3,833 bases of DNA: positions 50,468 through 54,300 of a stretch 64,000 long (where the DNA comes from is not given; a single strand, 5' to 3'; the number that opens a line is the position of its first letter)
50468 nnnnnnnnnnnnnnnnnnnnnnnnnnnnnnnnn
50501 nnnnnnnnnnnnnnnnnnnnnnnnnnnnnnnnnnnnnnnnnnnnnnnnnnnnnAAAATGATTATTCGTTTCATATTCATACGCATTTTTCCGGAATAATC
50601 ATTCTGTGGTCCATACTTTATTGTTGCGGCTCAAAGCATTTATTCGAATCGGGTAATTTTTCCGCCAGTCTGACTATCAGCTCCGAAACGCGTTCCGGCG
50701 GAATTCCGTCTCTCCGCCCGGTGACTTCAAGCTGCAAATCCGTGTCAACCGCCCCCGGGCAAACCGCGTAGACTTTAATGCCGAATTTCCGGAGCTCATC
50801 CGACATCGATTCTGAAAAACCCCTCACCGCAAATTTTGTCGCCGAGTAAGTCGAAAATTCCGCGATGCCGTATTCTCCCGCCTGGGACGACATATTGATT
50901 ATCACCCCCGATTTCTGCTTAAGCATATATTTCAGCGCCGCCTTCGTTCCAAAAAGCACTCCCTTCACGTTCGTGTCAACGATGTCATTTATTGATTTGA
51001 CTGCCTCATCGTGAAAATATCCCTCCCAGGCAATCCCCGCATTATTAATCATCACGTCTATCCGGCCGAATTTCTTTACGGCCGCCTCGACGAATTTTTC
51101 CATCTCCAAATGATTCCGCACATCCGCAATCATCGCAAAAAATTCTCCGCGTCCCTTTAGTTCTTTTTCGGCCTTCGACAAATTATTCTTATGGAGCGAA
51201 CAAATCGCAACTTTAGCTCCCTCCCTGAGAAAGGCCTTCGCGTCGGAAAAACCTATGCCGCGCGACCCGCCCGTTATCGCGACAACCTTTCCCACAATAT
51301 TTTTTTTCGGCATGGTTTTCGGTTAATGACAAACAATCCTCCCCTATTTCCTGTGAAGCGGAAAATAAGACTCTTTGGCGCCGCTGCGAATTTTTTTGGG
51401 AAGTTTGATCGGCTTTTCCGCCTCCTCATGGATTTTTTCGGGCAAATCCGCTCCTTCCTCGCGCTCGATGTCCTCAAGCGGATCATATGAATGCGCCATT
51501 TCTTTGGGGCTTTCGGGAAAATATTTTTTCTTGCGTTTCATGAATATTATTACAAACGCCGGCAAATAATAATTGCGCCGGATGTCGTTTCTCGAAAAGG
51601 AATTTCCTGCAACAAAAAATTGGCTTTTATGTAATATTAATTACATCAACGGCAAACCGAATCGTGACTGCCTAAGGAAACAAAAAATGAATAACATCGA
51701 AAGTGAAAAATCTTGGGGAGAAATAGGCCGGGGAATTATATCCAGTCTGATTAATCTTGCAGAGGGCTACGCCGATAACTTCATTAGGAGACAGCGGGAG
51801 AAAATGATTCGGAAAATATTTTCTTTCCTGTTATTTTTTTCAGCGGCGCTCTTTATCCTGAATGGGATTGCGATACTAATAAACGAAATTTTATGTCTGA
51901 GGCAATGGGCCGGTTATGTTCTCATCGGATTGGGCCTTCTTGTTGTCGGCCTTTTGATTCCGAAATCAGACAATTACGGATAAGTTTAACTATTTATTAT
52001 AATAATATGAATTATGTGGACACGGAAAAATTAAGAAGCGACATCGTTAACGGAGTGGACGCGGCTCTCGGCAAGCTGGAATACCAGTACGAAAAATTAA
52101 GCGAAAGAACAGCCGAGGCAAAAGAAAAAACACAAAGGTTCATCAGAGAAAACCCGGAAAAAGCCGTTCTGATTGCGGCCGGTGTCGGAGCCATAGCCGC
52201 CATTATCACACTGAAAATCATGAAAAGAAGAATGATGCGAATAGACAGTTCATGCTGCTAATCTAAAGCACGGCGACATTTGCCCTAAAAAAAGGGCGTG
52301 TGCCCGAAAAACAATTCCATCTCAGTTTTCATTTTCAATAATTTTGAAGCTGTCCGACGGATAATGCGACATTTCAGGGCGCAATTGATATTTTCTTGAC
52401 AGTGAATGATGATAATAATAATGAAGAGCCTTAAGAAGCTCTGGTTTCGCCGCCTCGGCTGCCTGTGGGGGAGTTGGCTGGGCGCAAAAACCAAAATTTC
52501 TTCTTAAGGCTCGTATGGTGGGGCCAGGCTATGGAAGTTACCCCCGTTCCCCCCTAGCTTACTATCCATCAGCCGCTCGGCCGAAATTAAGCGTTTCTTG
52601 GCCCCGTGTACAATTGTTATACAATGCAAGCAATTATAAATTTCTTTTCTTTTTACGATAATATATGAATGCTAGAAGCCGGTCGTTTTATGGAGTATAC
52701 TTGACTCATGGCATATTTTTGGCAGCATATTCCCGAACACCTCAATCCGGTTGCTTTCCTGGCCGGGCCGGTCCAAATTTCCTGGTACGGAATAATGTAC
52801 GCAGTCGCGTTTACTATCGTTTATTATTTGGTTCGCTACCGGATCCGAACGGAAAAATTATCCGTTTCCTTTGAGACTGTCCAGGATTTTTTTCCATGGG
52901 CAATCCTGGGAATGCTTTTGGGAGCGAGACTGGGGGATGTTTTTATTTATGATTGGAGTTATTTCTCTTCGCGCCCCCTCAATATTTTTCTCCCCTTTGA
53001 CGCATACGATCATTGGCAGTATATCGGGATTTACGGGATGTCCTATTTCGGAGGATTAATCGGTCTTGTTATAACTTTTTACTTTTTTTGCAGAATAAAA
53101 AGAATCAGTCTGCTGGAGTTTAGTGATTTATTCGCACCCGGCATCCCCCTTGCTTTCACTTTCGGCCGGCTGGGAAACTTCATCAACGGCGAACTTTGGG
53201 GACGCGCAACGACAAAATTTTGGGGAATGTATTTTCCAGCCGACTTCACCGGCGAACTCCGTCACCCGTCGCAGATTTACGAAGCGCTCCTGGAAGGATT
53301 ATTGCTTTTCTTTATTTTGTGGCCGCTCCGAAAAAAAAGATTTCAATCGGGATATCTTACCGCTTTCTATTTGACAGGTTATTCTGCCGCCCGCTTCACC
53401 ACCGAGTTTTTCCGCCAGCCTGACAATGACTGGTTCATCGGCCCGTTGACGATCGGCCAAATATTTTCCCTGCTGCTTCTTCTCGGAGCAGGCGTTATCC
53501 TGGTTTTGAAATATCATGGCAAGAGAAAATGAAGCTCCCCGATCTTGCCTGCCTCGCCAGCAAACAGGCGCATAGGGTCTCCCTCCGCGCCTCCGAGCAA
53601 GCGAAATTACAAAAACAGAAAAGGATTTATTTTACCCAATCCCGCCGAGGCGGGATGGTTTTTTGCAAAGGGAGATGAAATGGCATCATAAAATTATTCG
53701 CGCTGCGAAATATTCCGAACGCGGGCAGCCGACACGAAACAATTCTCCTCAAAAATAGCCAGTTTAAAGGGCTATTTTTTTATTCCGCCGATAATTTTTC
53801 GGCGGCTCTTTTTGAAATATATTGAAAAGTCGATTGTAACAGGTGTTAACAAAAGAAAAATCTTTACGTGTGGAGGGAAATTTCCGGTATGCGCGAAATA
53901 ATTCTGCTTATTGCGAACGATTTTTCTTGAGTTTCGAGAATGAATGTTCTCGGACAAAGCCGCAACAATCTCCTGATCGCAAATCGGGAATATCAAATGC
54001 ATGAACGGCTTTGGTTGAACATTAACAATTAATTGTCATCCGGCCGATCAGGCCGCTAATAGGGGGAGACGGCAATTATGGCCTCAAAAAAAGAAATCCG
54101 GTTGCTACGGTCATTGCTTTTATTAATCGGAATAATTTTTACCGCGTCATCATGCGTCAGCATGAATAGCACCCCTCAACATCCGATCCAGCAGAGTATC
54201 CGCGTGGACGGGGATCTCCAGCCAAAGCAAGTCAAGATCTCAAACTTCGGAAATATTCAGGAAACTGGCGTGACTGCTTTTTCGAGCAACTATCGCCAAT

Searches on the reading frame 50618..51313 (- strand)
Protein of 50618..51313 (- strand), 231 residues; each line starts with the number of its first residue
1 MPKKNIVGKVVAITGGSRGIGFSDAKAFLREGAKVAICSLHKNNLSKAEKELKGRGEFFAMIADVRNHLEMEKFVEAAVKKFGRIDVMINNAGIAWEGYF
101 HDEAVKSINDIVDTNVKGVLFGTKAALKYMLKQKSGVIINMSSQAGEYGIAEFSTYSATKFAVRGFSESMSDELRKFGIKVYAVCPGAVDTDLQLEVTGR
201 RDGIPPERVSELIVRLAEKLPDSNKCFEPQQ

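Call 60: search_protein_families(library=pfam, proteins=[window:50618-51313:-], max_evalue=0.00001)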
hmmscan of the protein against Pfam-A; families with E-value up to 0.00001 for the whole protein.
window:50618-51313:- (231 aa): 3 families
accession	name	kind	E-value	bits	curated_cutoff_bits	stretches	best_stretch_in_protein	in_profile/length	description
PF00106.31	adh_short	-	1.2e-60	204.8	26.6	1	9-197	1-190/195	short chain dehydrogenase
PF13561.12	adh_short_C2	-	1.1e-40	140.2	27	1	18-200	6-187/236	Enoyl-(Acyl carrier protein) reductase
PF08659.16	KR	-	9.7e-10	39.1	22.6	1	11-172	3-165/180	KR domain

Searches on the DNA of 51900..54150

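Call 65: search_rna_families(source=window, start=51900, end=54150, threshold=evalue, max_evalue=1, show_alignments=1)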
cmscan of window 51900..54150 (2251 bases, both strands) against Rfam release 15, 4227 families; matches with E-value up to 1: 0.
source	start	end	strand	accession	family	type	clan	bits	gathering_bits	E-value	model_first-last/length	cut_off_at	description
